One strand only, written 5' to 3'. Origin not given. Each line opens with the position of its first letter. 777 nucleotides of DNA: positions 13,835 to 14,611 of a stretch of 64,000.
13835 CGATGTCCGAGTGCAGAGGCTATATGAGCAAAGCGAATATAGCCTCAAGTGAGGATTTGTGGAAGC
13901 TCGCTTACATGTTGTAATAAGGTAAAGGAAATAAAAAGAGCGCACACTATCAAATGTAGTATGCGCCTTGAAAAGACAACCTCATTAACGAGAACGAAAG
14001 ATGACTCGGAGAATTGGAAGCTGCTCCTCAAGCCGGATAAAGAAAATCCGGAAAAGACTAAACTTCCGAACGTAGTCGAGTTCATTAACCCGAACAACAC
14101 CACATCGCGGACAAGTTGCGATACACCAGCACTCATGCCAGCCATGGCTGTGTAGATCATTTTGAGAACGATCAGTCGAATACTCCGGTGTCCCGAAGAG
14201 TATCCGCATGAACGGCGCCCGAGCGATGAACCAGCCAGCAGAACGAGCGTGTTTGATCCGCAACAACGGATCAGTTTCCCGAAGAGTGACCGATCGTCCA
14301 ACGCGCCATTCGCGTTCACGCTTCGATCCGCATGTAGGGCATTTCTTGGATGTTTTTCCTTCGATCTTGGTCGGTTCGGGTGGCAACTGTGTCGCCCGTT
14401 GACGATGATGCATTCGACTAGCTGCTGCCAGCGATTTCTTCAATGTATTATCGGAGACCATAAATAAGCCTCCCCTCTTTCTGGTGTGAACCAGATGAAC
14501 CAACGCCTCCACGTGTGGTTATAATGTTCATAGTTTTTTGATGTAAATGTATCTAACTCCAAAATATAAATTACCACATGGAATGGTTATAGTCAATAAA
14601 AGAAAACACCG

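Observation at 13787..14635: GC-rich, repeat-containing 0.85-kb spacer between ftsH and the 3' end of ssrA, with overlapping ORFs on both strands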

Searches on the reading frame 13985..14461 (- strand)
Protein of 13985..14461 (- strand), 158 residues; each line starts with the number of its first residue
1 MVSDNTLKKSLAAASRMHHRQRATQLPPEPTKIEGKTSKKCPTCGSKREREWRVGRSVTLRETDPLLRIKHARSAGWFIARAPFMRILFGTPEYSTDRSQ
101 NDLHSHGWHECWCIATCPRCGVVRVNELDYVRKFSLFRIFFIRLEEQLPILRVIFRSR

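Call 6: search_protein_families(library=pfam, proteins=[window:13985-14461:-], max_evalue=1)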
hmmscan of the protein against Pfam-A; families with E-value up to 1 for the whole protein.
window:13985-14461:- (158 aa): 12 families
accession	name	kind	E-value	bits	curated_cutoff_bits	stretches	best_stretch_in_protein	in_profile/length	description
PF19768.4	DUF6255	-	6.3e-05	23.7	25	1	104-127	7-30/70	Family of unknown function (DUF6255)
PF21039.3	CEP104_ZnF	-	0.0026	18.4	27.4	1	96-128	10-43/112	Centrosomal protein CEP104, ZnF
PF07282.18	Cas12f1-like_TNB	-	0.0044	17.6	26.3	1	36-54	26-43/60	Cas12f1-like, TNB domain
PF17032.10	Zn_ribbon_15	-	0.012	16.8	28.9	1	116-144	2-28/73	zinc-ribbon family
PF14690.11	Zn_ribbon_ISL3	-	0.014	16.2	25.5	0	40-50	4-14/47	zinc-finger of transposase IS204/IS1001/IS1096/IS1165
PF04267.17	SoxD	-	0.025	15.1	27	0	40-61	3-24/82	Sarcosine oxidase, delta subunit family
PF24458.1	DUF7573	-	0.03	14.7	30.2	1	38-55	11-28/39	Domain of unknown function (DUF7573)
PF08271.17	Zn_Ribbon_TF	-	0.044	13.8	29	0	116-123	21-28/43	TFIIB zinc-binding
PF13248.11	Zn_ribbon_3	-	0.059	13.3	27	0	39-47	3-11/26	zinc-ribbon domain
PF23451.1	Zn_ribbon_PaaD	-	0.19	11.8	27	1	28-48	4-24/53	PaaD zinc beta ribbon domain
PF13240.11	Zn_Ribbon_1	-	0.39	11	25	0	38-47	13-22/23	zinc-ribbon domain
PF09723.15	Zn_ribbon_8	-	0.9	10.1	34.4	0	37-47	25-36/41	Zinc ribbon domain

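Call 9: find_homologous_proteins(query=window:13985-14461:-, max_evalue=0.01)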
Query window:13985-14461:- (158 aa): 3 proteins with E <= 0.01 among 29 candidates.
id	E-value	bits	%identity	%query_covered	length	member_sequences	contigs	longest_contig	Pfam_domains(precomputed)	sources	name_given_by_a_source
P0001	1.2e-104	365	100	100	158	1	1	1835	-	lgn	-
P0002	7.0e-89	314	87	100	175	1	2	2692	-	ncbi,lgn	-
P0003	3.0e-79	282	78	99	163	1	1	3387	-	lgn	-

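Call 10: search_protein_families(library=ncbifam, proteins=[window:13985-14461:-], max_evalue=1)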
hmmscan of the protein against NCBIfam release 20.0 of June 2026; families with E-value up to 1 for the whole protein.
window:13985-14461:- (158 aa): 5 families
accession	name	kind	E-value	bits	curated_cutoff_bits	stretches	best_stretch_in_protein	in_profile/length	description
NF041911.1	HVO_0649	equivalog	0.0034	17.2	70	1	37-55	21-40/65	HVO_0649 family zinc finger protein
NF001669.0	PRK00432.1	equivalog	0.056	13.4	54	0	37-46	25-34/58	30S ribosomal protein S27ae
TIGR04165.1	methano_modCys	hypoth_equivalog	0.073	13.3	60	1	38-47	7-16/50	TIGR04165 family Cys-rich peptide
NF033497.1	rubre_like_arch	subfamily_domain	0.087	12.6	32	0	115-121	17-23/34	rubrerythrin-like domain-containing protein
TIGR02605.1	CxxC_CxxC_SSSS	subfamily_domain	0.098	12.8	31.3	0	35-48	23-37/52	FmdB family zinc ribbon protein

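Call 11: search_protein_families(library=phrogs, proteins=[window:13985-14461:-], max_evalue=1)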
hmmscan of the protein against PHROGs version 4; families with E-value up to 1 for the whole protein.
window:13985-14461:- (158 aa): 5 families
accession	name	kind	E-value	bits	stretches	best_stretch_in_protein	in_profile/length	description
phrog_4875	-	unknown function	0.035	15.3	0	32-47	25-39/77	-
phrog_2834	-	unknown function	0.09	13.7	0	37-57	48-68/78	-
phrog_27291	-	unknown function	0.16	13.1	1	4-77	105-180/207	-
phrog_2945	-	unknown function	0.36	11.7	0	36-47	7-18/68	-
phrog_24196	-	unknown function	0.36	11.4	0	111-118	16-23/26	-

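Call 12: find_encoding_contigs(protein=P0002, flank=10000)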
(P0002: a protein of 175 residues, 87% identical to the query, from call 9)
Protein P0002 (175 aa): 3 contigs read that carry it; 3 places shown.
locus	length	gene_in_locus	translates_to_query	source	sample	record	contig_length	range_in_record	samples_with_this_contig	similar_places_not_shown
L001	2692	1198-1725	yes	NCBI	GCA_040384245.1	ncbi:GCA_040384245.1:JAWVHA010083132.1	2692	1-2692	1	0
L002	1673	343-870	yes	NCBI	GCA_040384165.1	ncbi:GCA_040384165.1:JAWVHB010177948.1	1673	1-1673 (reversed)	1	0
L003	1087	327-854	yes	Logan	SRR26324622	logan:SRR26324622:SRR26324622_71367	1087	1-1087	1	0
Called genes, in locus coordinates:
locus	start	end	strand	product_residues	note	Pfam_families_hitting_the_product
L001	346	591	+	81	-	-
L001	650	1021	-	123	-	-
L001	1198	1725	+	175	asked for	-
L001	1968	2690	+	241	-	?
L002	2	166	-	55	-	?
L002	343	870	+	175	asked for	-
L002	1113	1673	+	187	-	?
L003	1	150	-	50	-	?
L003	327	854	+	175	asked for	-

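Call 13: find_encoding_contigs(protein=P0003, flank=10000)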
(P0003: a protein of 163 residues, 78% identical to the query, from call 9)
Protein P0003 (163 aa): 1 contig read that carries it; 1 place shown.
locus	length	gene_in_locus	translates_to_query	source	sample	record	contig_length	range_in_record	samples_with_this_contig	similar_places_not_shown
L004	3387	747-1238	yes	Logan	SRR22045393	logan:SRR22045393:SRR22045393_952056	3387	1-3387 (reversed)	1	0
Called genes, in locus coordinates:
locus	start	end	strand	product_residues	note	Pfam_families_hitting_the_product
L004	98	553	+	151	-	-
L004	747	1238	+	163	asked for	-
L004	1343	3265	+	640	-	PF06480:FtsH_ext (weak), PF00004:AAA, PF17862:AAA_lid_3, PF01434:Peptidase_M41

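Call 14: find_encoding_contigs(protein=P0001, flank=10000)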
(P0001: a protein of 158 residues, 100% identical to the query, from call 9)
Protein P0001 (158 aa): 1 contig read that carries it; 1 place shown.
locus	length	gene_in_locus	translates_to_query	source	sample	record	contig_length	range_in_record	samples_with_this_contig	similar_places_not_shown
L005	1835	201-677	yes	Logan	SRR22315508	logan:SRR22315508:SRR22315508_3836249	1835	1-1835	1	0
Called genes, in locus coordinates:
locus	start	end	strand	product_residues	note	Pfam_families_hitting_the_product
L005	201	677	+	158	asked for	-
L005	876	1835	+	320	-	?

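Call 25: search_solved_structures(query=A1, max_evalue=10, show_alignments=3)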
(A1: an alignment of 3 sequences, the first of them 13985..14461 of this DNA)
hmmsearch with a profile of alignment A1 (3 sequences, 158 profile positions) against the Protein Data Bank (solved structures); distinct sequences matched with E-value up to 10: 0.

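Call 29: find_related_loci(query=A1, collection=genome_contigs, flank=6000)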
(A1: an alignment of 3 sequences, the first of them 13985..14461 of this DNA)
Query A1 (158 aa) in genome_contigs; peptide patterns used: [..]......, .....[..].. (x = any residue, [..] = any of these).
46 stretches matched a pattern, but none encodes a relative of the query by tblastn (E <= 1e-3).

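Call 30: find_related_loci(query=A1, collection=metagenome_contigs, flank=6000)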
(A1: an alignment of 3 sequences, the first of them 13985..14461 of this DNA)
Query A1 (158 aa) in metagenome_contigs; peptide patterns used: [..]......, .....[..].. (x = any residue, [..] = any of these).
70 stretches matched a pattern, but none encodes a relative of the query by tblastn (E <= 1e-3).
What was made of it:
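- Tried and rejected: Pattern scans of GTDB genomes and JGI metagenomes with the close alignment found nothing (calls 29, 30).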

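Call 35: predict_structure(alignment_id=A1)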
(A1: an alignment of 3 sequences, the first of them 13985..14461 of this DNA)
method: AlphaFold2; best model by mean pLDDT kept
length: 158 residues; sequences in the alignment: 3
mean_pLDDT: 40.1   pTM: 0.29
mean pLDDT of the five models: 40.1, 39.8, 34.5, 33.9, 30.6
residues with pLDDT >= 90: 0; 70-90: 4; 50-70: 34; < 50: 120
segments of 3 or more residues with pLDDT < 50: 1-29, 55-110, 125-158
pLDDT, mean of each block of 10 residues (from residue 1): 42 33 36 58 69 47 25 30 32 29 38 61 45 29 29 38
secondary structure, 60 per line:
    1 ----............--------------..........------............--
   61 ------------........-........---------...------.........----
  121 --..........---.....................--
elements in order: H5-16 E31-40 E47-58 H73-80 H82-89 E108-116 E123-132 H136-156
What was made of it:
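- Tried and rejected: An AF2 model from 3 sequences was useless (pLDDT 40, call 35).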

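Call 36: search_protein_representatives(alignment_id=A1)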
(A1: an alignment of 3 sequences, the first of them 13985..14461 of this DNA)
Query: 3 sequences, 158 profile positions. Proteins with E-value up to 0.001 (for the whole library): 14; up to 1e-10: 4; up to 1e-30: 1. The best 14 are listed.
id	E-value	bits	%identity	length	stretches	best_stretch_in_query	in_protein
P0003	2.2e-98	342.8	-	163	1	1-158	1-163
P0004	3.4e-28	114.7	-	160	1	3-156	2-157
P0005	7.2e-24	100.6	-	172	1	21-154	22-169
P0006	1.8e-15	73.4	-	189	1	5-158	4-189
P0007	1.5e-09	54.1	-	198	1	17-146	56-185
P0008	8.3e-09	51.7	-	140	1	23-151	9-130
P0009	1.8e-08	50.6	-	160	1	30-150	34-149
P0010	1.2e-07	48.0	-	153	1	28-142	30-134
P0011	3.9e-07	46.3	-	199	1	26-148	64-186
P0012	6.6e-06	42.3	-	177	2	108-146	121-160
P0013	1.1e-05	41.5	-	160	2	17-61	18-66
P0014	1.0e-04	38.4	-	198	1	13-139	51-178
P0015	1.1e-04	38.3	-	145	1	33-142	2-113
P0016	5.9e-04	35.9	-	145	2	107-147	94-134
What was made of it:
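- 13985..14461 (-): Protein-coding gene, 158 aa, pI 10.4, with CPTCG (41-45) and CPRCG (117-121). It belongs to a rare Paceibacteria-restricted family with no annotation. Homologs: calls 9 and 36.
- There are 14 proteins at E<=1e-3 among 1.84e9 representatives (call 36).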

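Call 39: find_homologous_proteins(query=A2, max_evalue=0.01)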
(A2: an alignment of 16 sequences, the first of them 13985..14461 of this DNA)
Query A2 (16 sequences) (158 aa, profile of the alignment): 7 proteins with E <= 0.01 among 2063 candidates.
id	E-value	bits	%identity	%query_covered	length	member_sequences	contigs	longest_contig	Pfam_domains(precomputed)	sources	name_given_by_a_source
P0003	7.7e-44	167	78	99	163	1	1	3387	-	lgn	-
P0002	2.7e-43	165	87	100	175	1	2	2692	-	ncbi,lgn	-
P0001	3.1e-43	165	100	100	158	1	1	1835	-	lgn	-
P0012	3.7e-39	152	26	77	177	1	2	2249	-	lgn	-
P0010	2.1e-37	146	31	72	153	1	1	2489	-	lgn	-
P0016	9.2e-32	128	26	86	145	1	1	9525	-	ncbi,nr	ncbi:MAG: hypothetical protein KGJ35_01225 [Patescibacteria group bacterium]|nr:hypothetical protein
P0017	6.2e-23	99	28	77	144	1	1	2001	-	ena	-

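Call 41: find_encoding_contigs(protein=P0016, flank=6000, max_places=3)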
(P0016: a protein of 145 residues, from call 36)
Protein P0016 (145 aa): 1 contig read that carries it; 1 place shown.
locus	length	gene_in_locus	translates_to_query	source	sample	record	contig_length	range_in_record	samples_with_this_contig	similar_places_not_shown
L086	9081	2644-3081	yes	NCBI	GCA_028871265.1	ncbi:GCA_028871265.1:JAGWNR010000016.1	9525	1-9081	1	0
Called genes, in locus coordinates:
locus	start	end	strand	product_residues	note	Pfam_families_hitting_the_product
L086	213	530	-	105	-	-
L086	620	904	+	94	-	-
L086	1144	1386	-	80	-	PF01541:GIY-YIG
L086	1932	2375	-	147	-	PF01668:SmpB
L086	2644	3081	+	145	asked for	-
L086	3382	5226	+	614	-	PF00004:AAA, PF23902:AAA_lid_PRS2_C (faint), PF17862:AAA_lid_3, PF01434:Peptidase_M41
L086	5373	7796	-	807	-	PF17191:RecG_wedge, PF01336:tRNA_anti-codon, PF00270:DEAD, PF04851:ResIII, PF00271:Helicase_C, PF19833:RecG_dom3_C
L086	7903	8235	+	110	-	-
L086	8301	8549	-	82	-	-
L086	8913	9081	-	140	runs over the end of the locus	-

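Call 42: find_encoding_contigs(protein=P0012, flank=6000, max_places=3)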
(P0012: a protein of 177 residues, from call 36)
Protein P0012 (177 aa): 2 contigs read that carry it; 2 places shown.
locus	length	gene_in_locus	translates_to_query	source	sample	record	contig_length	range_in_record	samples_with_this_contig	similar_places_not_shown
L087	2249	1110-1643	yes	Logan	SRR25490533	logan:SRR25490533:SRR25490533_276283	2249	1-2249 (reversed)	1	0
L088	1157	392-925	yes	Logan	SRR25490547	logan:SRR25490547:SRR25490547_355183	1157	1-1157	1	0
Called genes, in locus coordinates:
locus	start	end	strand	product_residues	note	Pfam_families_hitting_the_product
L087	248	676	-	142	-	-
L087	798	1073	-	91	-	-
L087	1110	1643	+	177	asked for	-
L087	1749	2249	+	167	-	?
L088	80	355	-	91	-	-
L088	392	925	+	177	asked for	-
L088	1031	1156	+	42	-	?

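Call 43: find_encoding_contigs(protein=P0010, flank=6000, max_places=3)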
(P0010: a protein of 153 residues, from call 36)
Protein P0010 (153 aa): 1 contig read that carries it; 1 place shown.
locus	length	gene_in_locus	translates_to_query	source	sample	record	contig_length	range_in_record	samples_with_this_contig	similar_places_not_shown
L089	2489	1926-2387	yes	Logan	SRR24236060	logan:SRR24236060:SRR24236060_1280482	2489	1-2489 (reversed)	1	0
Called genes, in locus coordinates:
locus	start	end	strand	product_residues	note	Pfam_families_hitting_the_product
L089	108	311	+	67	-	-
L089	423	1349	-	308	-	PF03703:bPH_2, PF04326:SLFN_AlbA_2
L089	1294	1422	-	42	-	-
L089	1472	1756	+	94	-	-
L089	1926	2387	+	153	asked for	-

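Call 44: find_encoding_contigs(protein=P0017, flank=6000, max_places=3)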
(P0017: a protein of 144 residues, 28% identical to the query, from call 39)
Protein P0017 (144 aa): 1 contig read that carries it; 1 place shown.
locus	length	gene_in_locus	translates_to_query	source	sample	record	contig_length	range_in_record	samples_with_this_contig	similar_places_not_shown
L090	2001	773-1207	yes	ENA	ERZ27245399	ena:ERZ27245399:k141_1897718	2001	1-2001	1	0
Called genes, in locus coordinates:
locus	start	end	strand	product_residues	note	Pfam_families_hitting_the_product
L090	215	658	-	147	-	PF01668:SmpB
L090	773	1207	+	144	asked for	-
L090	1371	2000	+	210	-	?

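Call 46: find_encoding_contigs(protein=P0004, flank=6000, max_places=3)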
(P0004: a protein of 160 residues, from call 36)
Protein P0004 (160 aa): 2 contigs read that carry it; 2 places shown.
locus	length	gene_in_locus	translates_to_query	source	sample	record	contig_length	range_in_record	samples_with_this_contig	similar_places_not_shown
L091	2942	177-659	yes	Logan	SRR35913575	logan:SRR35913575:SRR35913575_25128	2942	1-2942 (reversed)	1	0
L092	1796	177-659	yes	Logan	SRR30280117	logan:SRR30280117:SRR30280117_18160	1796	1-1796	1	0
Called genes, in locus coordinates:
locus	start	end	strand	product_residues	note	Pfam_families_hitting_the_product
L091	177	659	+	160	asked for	-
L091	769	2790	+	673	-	PF20720:nSTAND3 (faint), PF00004:AAA, PF17862:AAA_lid_3, PF01434:Peptidase_M41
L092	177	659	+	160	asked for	-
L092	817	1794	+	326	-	?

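Call 47: predict_structure(alignment_id=A2)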
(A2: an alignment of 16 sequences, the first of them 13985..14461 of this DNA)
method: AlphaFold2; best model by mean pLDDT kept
length: 158 residues; sequences in the alignment: 16
mean_pLDDT: 81.2   pTM: 0.63
mean pLDDT of the five models: 81.2, 80.8, 79.8, 77.7, 77.0
residues with pLDDT >= 90: 63; 70-90: 60; 50-70: 22; < 50: 13
segments of 3 or more residues with pLDDT < 50: 32-36
pLDDT, mean of each block of 10 residues (from residue 1): 66 64 50 56 89 94 97 78 84 92 95 94 93 91 87 66
secondary structure, 60 per line:
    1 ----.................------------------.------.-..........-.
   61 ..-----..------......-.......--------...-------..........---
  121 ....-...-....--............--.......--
elements in order: H5-21 E49-58 H76-81 H83-89 E108-117 E121-124 E130-133 H136-147 H150-156
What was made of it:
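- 13985..14461 (-): AF2 model pLDDT 81 (call 47).
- On Zinc-ribbon fold: The AF2 model (pLDDT 81) places strands 49-58, 108-117 and 121-124 around them (call 47).
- The AF2 model has pLDDT 81 and pTM 0.63, with beta strands flanking both knuckles (call 47).
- Tried and rejected: With 16 sequences it was good (pLDDT 81, call 47).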

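Call 52: fold_search(model_id=the predicted structure, library=pdb)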
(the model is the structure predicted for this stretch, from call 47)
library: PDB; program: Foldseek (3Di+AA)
matches with E <= 10: 276; with E <= 0.001: 0
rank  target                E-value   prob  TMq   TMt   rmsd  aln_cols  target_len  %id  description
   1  5x8r_y                4.9e-01  0.06  0.14  0.18  15.4       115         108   15  Structure of the 30S small subunit of chloroplast ribosome from spinach (released 2017-06-07)
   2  28lu_y                5.2e-01  0.07  0.14  0.15  15.5       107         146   13  Structure of the Chlamydomonas reinhardtii chlororibosome with factor pY (released 2026-04-01)
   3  6m81_B                7.6e-01  0.08  0.15  0.11   8.2        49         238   14  Crystal structure of TylM1 Y14F bound to SAH and dTDP-phenol (released 2019-03-13)
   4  4l3a_A                9.2e-01  0.08  0.17  0.06  12.9        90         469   11  Crystal structure of Internalin K (InlK) from Listeria monocytogenes (released 2013-08-28)
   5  5un2                  9.2e-01  0.07  0.18  0.10  10.4        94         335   11  Crystal Structure of Mouse Cadherin-23 EC19-21 with non-syndromic deafness (DFNB12) associated mutation R2029W (released 2018-02-07)
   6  6s5x_B                9.8e-01  0.12  0.14  0.23   6.6        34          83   20  Structure of RibR, the most N-terminal Rib domain from Group B Streptococcus species Streptococcus agalactiae (released 2019-12-11)
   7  6m81_C                1.0e+00  0.10  0.15  0.11   4.9        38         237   13  Crystal structure of TylM1 Y14F bound to SAH and dTDP-phenol (released 2019-03-13)
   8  7tni_A                1.0e+00  0.08  0.17  0.23  10.6        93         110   12  Structure of EC12 Y1392W variant of BT-R1 from Manduca sexta, a Cry1A toxin binding domain (released 2022-05-04)
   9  7tni_C                1.0e+00  0.08  0.17  0.23  10.6        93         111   12  Structure of EC12 Y1392W variant of BT-R1 from Manduca sexta, a Cry1A toxin binding domain (released 2022-05-04)
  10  5b3t_B                1.0e+00  0.05  0.15  0.09  15.5       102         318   11  Crystal structure of apo-form biliverdin reductase from Synechocystis sp. PCC 6803 (released 2017-02-15)
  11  6m81_A                1.1e+00  0.08  0.15  0.11   8.2        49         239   14  Crystal structure of TylM1 Y14F bound to SAH and dTDP-phenol (released 2019-03-13)
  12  5mmj_y                1.1e+00  0.05  0.15  0.19  14.7       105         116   10  Structure of the small subunit of the chloroplast ribosome (released 2017-01-11)
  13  3px2_A                1.2e+00  0.08  0.15  0.11   5.0        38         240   13  Structure of TylM1 from Streptomyces fradiae H123N mutant in complex with SAH and dTDP-Quip3N (released 2010-12-22)
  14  3pfg                  1.3e+00  0.07  0.15  0.11   8.1        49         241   14  X-Ray crystal structure the N,N-dimethyltransferase TylM1 from Streptomyces fradiae in complex with SAM and dTDP-phenol (released 2010-12-15)
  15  6tzy_D                1.3e+00  0.14  0.14  0.09   1.7        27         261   15  Crystal Structure of a lipin/Pah Phosphatidic Acid Phosphatase (released 2020-03-18)
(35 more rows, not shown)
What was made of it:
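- On Known FtsH modulators (HflK/C SPFH, LapB TPR + rubredoxin, lambda CIII, SpoVM): Foldseek against PDB gives a best E of 0.49 (call 52).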

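Call 53: find_encoding_contigs(protein=P0005, flank=6000, max_places=2)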
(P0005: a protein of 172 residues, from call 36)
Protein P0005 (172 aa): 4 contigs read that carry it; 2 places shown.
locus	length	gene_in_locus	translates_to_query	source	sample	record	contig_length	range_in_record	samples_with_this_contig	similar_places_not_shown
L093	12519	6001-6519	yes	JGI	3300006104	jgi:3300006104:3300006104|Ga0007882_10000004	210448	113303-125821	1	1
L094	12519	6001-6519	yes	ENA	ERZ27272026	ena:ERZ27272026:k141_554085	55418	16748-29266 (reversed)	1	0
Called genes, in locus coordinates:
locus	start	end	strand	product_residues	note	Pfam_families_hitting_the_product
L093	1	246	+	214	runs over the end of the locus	-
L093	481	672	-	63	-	-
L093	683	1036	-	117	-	PF22296:bAvd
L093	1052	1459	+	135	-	PF00078:RVT_1 (weak)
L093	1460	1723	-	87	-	-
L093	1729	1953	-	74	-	-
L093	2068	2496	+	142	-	-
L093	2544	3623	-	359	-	PF13091:PLDc_2, PF00614:PLDc (faint), PF13091:PLDc_2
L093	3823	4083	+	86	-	-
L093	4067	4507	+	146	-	PF01668:SmpB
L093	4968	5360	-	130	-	-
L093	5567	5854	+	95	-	-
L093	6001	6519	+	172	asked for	-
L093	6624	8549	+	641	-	PF20720:nSTAND3 (faint), PF00004:AAA, PF17862:AAA_lid_3, PF01434:Peptidase_M41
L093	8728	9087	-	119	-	PF05157:MshEN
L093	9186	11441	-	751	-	PF17191:RecG_wedge, PF01336:tRNA_anti-codon, PF00270:DEAD, PF04851:ResIII, PF00271:Helicase_C, PF19833:RecG_dom3_C (weak)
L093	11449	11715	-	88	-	-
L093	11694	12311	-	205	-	PF00730:HhH-GPD, PF00633:HHH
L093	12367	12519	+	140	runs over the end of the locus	PF08570:DUF1761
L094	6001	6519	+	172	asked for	-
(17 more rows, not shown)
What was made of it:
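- The gene lies between ssrA and ftsH here and in L093, and next to smpB in L086 and L090 (calls 41, 44, 53).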
